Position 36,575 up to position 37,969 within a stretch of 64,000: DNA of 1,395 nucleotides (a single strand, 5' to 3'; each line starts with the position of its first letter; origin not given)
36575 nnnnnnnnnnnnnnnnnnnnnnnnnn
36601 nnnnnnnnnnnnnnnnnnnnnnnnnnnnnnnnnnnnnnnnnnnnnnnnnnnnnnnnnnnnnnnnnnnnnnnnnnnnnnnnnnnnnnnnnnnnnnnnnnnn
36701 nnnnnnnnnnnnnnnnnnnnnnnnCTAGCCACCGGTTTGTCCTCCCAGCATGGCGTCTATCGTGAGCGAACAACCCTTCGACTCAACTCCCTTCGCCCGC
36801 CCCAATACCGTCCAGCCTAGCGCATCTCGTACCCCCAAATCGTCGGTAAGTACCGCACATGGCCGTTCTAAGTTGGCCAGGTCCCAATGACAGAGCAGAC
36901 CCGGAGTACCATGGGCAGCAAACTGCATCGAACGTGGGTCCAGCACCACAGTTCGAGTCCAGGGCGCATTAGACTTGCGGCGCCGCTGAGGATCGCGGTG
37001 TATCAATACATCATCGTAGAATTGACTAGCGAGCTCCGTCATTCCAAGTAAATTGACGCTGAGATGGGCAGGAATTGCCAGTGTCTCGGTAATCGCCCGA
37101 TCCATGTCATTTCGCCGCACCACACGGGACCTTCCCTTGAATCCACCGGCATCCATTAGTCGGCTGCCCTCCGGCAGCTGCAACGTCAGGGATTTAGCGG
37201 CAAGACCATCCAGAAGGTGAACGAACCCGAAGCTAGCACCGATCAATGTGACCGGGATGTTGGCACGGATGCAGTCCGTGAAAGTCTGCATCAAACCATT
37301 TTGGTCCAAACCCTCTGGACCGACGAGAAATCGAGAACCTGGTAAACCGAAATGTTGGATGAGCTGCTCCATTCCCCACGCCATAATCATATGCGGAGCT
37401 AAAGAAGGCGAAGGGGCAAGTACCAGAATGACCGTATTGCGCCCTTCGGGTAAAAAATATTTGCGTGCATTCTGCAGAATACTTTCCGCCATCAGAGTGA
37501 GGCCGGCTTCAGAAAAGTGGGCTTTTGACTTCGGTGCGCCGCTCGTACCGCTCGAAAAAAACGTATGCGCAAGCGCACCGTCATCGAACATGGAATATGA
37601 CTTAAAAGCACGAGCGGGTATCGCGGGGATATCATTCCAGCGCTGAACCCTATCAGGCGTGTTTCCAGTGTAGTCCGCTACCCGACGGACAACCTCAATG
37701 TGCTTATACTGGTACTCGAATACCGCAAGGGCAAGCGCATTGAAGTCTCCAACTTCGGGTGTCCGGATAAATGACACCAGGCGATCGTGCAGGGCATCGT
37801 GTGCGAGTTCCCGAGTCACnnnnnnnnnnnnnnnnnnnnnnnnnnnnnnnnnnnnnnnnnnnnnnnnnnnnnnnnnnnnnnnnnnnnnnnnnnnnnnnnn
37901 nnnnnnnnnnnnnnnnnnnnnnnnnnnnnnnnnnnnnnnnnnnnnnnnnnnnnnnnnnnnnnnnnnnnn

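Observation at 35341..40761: Tightly overlapping five-gene operon: archaeal-type LeuC/LeuD + FAD oxidoreductase + LuxE + LuxC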

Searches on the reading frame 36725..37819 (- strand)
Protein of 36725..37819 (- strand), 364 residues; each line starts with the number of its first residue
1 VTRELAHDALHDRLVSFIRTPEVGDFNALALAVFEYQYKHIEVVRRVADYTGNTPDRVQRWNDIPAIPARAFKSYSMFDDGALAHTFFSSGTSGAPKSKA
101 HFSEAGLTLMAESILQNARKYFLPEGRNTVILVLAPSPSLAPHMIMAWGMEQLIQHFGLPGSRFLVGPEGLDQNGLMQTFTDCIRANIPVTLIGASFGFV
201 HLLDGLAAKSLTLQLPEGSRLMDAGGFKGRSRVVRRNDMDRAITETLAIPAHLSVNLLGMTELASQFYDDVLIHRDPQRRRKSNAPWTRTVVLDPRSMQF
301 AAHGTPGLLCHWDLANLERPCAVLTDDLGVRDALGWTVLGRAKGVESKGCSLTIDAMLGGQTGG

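Call 4: search_protein_families(library=pfam, proteins=[window:36725-37819:-], max_evalue=0.01)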
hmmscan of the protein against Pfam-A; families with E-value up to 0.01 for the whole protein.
window:36725-37819:- (364 aa): 1 family
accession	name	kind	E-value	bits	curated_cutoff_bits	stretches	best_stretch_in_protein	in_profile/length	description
PF04443.18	LuxE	-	1.8e-19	70.3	24.9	1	26-356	38-388/391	Acyl-protein synthetase, LuxE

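Call 5: search_protein_families(library=ncbifam, proteins=[window:36725-37819:-], max_evalue=0.01)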
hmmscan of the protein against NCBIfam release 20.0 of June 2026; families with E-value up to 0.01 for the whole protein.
window:36725-37819:- (364 aa): 1 family
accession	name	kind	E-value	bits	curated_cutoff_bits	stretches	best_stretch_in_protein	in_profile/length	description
NF052244.1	LCFA_lig_LuxE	equivalog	3.9e-16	59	550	1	30-354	37-362/367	long-chain-fatty-acid--protein ligase LuxE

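Call 6: find_homologous_proteins(query=window:36725-37819:-)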
Query window:36725-37819:- (364 aa): 794 proteins with E <= 0.001 among 5472 candidates; the best 120 are listed.
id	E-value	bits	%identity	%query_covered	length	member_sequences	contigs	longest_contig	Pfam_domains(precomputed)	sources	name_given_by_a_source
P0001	8.5e-245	829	100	100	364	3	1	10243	PF04443.18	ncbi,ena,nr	ncbi:MAG: hypothetical protein VX223_12005 [Myxococcota bacterium]|nr:hypothetical protein [Myxococc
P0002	6.6e-154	530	66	97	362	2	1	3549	PF04443.18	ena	-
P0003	1.7e-116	407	58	91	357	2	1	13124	PF04443.18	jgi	jgi:hypothetical protein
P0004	3.7e-115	403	56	96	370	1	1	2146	PF04443.18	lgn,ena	-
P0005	2.6e-114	400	55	96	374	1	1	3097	PF04443.18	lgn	-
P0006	2.2e-113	397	58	91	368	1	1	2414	PF04443.18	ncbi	-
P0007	3.0e-112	393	55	96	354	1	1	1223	PF04443.18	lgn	-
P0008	3.1e-112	393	55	96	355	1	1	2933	PF04443.18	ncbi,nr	ncbi:MAG: hypothetical protein QF464_06565 [Myxococcota bacterium]|nr:hypothetical protein [Myxococc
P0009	1.1e-111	391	54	98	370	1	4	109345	PF04443.18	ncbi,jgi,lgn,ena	-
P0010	2.2e-111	390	52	96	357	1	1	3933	PF04443.18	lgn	-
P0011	5.0e-111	389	52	96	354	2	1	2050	PF04443.18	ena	-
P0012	9.1e-111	388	54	96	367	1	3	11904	PF04443.18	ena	-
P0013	1.9e-109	384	52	96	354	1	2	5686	PF04443.18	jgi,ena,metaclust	metaclust:\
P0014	4.0e-109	383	55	91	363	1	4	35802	PF04443.18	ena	-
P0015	6.3e-109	382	58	91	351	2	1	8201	PF04443.18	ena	-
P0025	1.3e-104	368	52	97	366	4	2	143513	PF04443.18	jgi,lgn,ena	-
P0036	2.0e-96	341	51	92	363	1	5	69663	PF04443.18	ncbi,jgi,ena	-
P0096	2.0e-86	308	46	91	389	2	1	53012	PF04443.18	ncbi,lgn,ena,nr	ncbi:MAG TPA: hypothetical protein VJ810_39795 [Blastocatellia bacterium]|nr:hypothetical protein [B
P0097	2.0e-86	308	45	96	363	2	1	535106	PF04443.18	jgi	-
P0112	1.7e-85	305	47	95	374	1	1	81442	PF04443.18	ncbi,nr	ncbi:MAG: acyl-protein synthetase [Desulfobacterota bacterium]|nr:acyl-protein synthetase [Thermodes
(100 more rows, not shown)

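Call 8: find_encoding_contigs(protein=P0009, flank=8000, max_places=2)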
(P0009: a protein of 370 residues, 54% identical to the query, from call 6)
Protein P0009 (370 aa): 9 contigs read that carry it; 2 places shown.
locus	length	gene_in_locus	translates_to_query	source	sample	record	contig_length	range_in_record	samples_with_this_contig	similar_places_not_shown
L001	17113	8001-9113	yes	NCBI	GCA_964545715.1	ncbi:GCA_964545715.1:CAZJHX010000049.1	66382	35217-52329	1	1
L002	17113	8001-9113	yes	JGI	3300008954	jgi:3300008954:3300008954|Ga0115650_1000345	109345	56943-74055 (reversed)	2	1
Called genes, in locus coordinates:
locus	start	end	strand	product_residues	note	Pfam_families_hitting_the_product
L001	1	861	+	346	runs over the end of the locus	PF02775:TPP_enzyme_C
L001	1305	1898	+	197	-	PF00440:TetR_N, PF13305:TetR_C_33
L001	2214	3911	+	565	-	PF02310:B12-binding (weak), PF04055:Radical_SAM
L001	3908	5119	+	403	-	PF00682:HMGL-like, PF22617:HCS_D2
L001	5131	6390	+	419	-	PF00330:Aconitase, PF28406:AcnX_3rd (weak)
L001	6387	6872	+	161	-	PF00694:Aconitase_C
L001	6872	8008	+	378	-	PF07992:Pyr_redox_2 (weak)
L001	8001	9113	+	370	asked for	PF04443:LuxE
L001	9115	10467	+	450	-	PF05893:LuxC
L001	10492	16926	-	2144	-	-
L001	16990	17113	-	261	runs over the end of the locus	-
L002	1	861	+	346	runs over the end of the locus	PF02775:TPP_enzyme_C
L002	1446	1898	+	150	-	PF13305:TetR_C_33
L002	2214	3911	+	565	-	PF02310:B12-binding (weak), PF04055:Radical_SAM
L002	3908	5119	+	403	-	PF00682:HMGL-like, PF22617:HCS_D2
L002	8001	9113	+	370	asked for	PF04443:LuxE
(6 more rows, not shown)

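Call 9: find_encoding_contigs(protein=P0025, flank=8000, max_places=2)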
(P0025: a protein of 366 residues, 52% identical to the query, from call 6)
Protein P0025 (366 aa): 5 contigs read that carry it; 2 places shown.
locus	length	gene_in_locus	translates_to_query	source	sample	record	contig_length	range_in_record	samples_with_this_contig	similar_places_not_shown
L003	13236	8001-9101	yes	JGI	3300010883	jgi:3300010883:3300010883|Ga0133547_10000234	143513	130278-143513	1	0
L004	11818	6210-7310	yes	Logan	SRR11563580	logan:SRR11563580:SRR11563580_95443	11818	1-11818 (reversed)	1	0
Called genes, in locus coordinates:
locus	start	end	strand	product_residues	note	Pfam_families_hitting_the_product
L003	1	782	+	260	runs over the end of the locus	PF00106:adh_short, PF01370:Epimerase (weak), PF08659:KR, PF13561:adh_short_C2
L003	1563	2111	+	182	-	PF13442:Cytochrome_CBB3 (weak)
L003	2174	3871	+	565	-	PF02310:B12-binding, PF04055:Radical_SAM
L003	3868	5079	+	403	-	PF00682:HMGL-like, PF22617:HCS_D2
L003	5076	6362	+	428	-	PF00330:Aconitase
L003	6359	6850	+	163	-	PF00694:Aconitase_C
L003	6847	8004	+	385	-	PF07992:Pyr_redox_2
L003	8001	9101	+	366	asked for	PF04443:LuxE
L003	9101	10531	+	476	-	PF05893:LuxC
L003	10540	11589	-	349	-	-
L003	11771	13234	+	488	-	?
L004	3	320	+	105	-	?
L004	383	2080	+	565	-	PF02310:B12-binding, PF04055:Radical_SAM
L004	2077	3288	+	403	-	PF00682:HMGL-like, PF22617:HCS_D2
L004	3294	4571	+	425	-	PF00330:Aconitase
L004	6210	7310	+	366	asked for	PF04443:LuxE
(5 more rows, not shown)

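Call 10: find_encoding_contigs(protein=P0036, flank=8000, max_places=2)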
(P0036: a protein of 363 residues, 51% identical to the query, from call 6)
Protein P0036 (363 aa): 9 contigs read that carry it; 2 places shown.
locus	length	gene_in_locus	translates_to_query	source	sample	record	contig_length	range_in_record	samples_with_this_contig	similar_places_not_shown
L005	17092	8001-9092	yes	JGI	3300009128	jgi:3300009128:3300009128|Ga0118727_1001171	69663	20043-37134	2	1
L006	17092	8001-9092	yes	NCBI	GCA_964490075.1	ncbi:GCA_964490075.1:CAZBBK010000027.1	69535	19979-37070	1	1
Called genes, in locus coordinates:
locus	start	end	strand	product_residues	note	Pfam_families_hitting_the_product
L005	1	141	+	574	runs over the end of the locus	PF02310:B12-binding, PF04055:Radical_SAM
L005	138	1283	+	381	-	PF00682:HMGL-like, PF22617:HCS_D2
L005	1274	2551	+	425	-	PF00330:Aconitase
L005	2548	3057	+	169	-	PF00694:Aconitase_C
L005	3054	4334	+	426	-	PF07992:Pyr_redox_2 (weak), PF13738:Pyr_redox_3 (faint), PF07992:Pyr_redox_2 (weak)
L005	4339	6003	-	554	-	PF13229:Beta_helix (faint)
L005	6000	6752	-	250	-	-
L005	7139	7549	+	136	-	PF18765:Polbeta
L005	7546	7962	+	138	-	PF01934:HepT-like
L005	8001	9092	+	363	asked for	PF04443:LuxE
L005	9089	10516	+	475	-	PF05893:LuxC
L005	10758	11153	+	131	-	-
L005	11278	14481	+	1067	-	PF00069:Pkinase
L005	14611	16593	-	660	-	PF22148:Fervidolysin_NPro-like (faint), PF00082:Peptidase_S8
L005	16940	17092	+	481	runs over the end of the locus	PF04055:Radical_SAM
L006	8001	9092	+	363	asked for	PF04443:LuxE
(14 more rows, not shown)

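Call 13: find_encoding_contigs(protein=P0096, flank=9000, max_places=1)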
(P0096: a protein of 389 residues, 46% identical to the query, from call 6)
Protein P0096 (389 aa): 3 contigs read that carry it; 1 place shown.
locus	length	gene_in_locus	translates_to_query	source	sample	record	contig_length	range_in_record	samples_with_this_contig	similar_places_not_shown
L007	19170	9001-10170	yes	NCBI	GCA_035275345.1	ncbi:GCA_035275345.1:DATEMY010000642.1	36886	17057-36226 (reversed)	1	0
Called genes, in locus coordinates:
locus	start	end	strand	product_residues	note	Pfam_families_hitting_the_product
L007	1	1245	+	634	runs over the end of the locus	PF13620:CarboxypepD_reg (weak), PF17210:SdrD_B, PF17802:SpaA (weak), PF22904:NOMO1-like_2nd (weak)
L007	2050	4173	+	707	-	-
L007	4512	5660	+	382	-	PF00155:Aminotran_1_2, PF00266:Aminotran_5 (weak)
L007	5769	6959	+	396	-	PF00682:HMGL-like, PF22617:HCS_D2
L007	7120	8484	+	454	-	PF00330:Aconitase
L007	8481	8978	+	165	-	PF00694:Aconitase_C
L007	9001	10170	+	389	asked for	PF04443:LuxE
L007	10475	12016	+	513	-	PF01510:Amidase_2, PF25275:Golvesin_C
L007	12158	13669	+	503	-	PF05893:LuxC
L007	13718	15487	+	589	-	PF01266:DAO (faint), PF01494:FAD_binding_3 (faint), PF04820:Trp_halogenase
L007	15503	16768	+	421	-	PF00999:Na_H_Exchanger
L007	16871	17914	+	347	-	PF08100:Dimerisation, PF00891:Methyltransf_2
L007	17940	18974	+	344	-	PF13416:SBP_bac_8, PF13343:SBP_bac_6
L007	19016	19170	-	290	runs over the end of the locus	-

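Call 14: find_encoding_contigs(protein=P0112, flank=9000, max_places=1)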
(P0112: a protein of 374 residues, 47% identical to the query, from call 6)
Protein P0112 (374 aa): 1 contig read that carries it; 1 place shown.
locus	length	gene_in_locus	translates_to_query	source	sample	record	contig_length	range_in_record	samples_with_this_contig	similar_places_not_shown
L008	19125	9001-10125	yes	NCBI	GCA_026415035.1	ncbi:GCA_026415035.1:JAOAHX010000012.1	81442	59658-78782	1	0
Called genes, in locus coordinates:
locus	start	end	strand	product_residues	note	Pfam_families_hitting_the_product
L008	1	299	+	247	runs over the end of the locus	-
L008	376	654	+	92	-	PF26485:DUF8156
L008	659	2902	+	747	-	PF00136:DNA_pol_B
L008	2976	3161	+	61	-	-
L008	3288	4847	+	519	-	PF02310:B12-binding, PF04055:Radical_SAM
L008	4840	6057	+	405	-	PF00682:HMGL-like, PF22617:HCS_D2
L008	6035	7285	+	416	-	PF00330:Aconitase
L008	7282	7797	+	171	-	PF00694:Aconitase_C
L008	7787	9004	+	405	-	PF00890:FAD_binding_2 (faint), PF01134:GIDA (faint), PF01266:DAO (faint), PF03486:HI0933_like (faint), PF07992:Pyr_redox_2 (weak), PF12831:FAD_oxidored (weak)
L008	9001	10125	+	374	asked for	PF04443:LuxE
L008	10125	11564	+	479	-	PF05893:LuxC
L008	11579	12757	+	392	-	PF01136:Peptidase_U32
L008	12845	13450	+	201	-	PF09335:VTT_dom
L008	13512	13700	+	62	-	PF12797:Fer4_2 (weak), PF12837:Fer4_6 (weak), PF13237:Fer4_10 (weak), PF00037:Fer4 (weak), PF13459:Fer4_15, PF14697:Fer4_21 (weak), PF13370:Fer4_13, PF12800:Fer4_4 (weak), +1 more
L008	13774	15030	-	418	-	PF00140:Sigma70_r1_2, PF04542:Sigma70_r2, PF04539:Sigma70_r3, PF04545:Sigma70_r4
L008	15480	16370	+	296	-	PF02811:PHP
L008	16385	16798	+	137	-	PF00892:EamA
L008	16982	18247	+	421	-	PF04055:Radical_SAM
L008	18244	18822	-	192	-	PF05724:TPMT (weak), PF03848:TehB, PF13489:Methyltransf_23, PF13847:Methyltransf_31, PF08241:Methyltransf_11, PF13649:Methyltransf_25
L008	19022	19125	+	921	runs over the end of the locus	PF13185:GAF_2, PF13426:PAS_9, PF00989:PAS, PF08448:PAS_4, PF13188:PAS_8, PF13426:PAS_9, PF00512:HisKA, PF02518:HATPase_c, +4 more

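Call 15: find_encoding_contigs(protein=P0097, flank=9000, max_places=1)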
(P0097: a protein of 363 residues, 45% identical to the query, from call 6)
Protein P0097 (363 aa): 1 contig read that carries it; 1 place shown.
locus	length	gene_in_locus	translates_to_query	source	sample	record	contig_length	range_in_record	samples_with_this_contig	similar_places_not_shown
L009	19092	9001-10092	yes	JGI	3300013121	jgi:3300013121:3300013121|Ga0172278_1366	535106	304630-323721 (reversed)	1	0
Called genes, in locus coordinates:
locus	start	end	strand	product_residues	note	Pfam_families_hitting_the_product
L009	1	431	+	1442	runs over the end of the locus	PF13948:DUF4215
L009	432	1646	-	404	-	PF00817:IMS, PF21999:IMS_HHH_1 (weak), PF11799:IMS_C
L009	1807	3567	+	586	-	PF01266:DAO (faint), PF01494:FAD_binding_3 (weak), PF04820:Trp_halogenase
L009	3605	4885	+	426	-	PF00999:Na_H_Exchanger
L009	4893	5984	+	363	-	PF00155:Aminotran_1_2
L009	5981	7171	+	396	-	PF00682:HMGL-like, PF22617:HCS_D2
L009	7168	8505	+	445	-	PF00330:Aconitase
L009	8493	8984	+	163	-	PF00694:Aconitase_C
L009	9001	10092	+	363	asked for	PF04443:LuxE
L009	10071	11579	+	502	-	PF05893:LuxC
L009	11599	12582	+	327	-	PF01547:SBP_bac_1 (weak), PF13416:SBP_bac_8, PF13343:SBP_bac_6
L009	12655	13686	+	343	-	-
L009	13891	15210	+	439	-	-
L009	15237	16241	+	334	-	PF08100:Dimerisation, PF00891:Methyltransf_2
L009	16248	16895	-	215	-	-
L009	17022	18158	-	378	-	PF01883:FeS_assembly_P, PF01656:CbiA, PF02374:ArsA_ATPase (faint), PF09140:MipZ (weak), PF10609:ParA, PF13614:AAA_31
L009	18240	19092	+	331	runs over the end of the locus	-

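Call 18: search_solved_structures(query=window:36725-37819:-, max_evalue=1)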
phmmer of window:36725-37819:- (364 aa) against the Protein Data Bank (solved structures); distinct sequences matched with E-value up to 1: 1.
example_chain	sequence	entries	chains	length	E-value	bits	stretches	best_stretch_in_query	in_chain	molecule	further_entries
7xc6_E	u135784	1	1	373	1.7e-14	56.6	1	29-355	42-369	LuxE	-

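Call 22: find_related_loci(query=A1, collection=genome_contigs, flank=10000)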
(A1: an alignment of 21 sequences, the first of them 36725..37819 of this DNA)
Query A1 (364 aa) in genome_contigs; peptide patterns used: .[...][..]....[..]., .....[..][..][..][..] (x = any residue, [..] = any of these).
136 stretches matched a pattern; 75 encode a relative of the query (tblastn E <= 1e-3); 75 distinct loci.
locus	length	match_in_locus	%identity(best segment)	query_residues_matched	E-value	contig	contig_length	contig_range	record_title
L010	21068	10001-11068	54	3-358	1e-118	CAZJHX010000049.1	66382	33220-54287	MAG TPA_asm: uncultured Myxococcales bacterium isolate binchicken_co141_27 genome assembly, contig: NODE_1717_length_663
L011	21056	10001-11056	53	9-358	9e-117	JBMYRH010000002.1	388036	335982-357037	MAG: Myxococcota bacterium isolate ME_XS_2303_bin_6 ME_XS_2303_bin_6_1, whole genome shotgun sequence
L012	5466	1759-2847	53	3-361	1e-114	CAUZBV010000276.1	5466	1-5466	MAG: Myxococcales bacterium isolate CB27_Tmax.68 genome assembly, contig: Ga0310121_10016716, whole genome shotgun seque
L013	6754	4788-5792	56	26-358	9e-113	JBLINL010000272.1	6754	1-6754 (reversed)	MAG: Myxococcota bacterium isolate 3300053785_223 Ga0535658_0036180, whole genome shotgun sequence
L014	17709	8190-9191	52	26-358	4e-106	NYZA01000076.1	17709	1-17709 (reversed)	MAG: Gemmatimonadetes bacterium isolate ARS67 MHASMcontig_402743, whole genome shotgun sequence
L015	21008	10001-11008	51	24-358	5e-102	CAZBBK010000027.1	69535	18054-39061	MAG TPA_asm: uncultured Gemmatimonadota bacterium isolate binchicken_co65_262 genome assembly, contig: NODE_1434_length_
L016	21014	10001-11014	54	27-364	2e-101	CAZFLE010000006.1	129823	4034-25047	MAG TPA_asm: uncultured Enterobacterales bacterium isolate binchicken_co46_73 genome assembly, contig: NODE_159_length_1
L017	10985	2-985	52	39-361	5e-100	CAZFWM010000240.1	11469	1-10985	MAG TPA_asm: uncultured Thermodesulfobacteriota bacterium isolate SRP077602_co7_231 genome assembly, contig: NODE_25973_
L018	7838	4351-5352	49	26-358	8e-98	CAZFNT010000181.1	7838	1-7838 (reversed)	MAG TPA_asm: uncultured Gemmatimonadota bacterium isolate SRP308112_co1_6 genome assembly, contig: NODE_18127_length_783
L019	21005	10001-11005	50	26-357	1e-96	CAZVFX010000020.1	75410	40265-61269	MAG TPA_asm: uncultured Myxococcales bacterium isolate binchicken_co141_516 genome assembly, contig: NODE_1281_length_75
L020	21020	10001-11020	48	24-358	1e-96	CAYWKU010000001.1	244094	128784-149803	MAG TPA_asm: uncultured bacterium isolate SRP141376_co1_276 genome assembly, contig: NODE_50_length_244094_cov_11.127193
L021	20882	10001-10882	56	61-358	3e-95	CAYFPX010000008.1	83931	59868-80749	MAG TPA_asm: uncultured Enterobacterales bacterium isolate ERP019367_co1_21 genome assembly, contig: NODE_362_length_839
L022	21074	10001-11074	44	10-357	1e-94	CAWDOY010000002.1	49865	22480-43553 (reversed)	MAG: uncultured delta proteobacterium isolate MFD04716.bin.2.301 genome assembly, contig: contig_110244, whole genome sh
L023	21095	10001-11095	46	4-357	2e-94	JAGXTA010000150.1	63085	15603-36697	MAG: Deltaproteobacteria bacterium isolate CROMO_BS_46_3 c_000000847741, whole genome shotgun sequence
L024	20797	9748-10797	46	25-355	3e-94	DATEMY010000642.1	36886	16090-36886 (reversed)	MAG TPA_asm: Blastocatellia bacterium isolate SMAG_U8955 k141_1790411, whole genome shotgun sequence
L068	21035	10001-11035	37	6-357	6e-69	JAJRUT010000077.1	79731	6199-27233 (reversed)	MAG: Deltaproteobacteria bacterium isolate Dive96_bin10.216 k141_2983845, whole genome shotgun sequence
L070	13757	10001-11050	37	1-357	7e-69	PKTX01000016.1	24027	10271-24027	MAG: Desulfobulbaceae bacterium isolate BM506 sc_1205, whole genome shotgun sequence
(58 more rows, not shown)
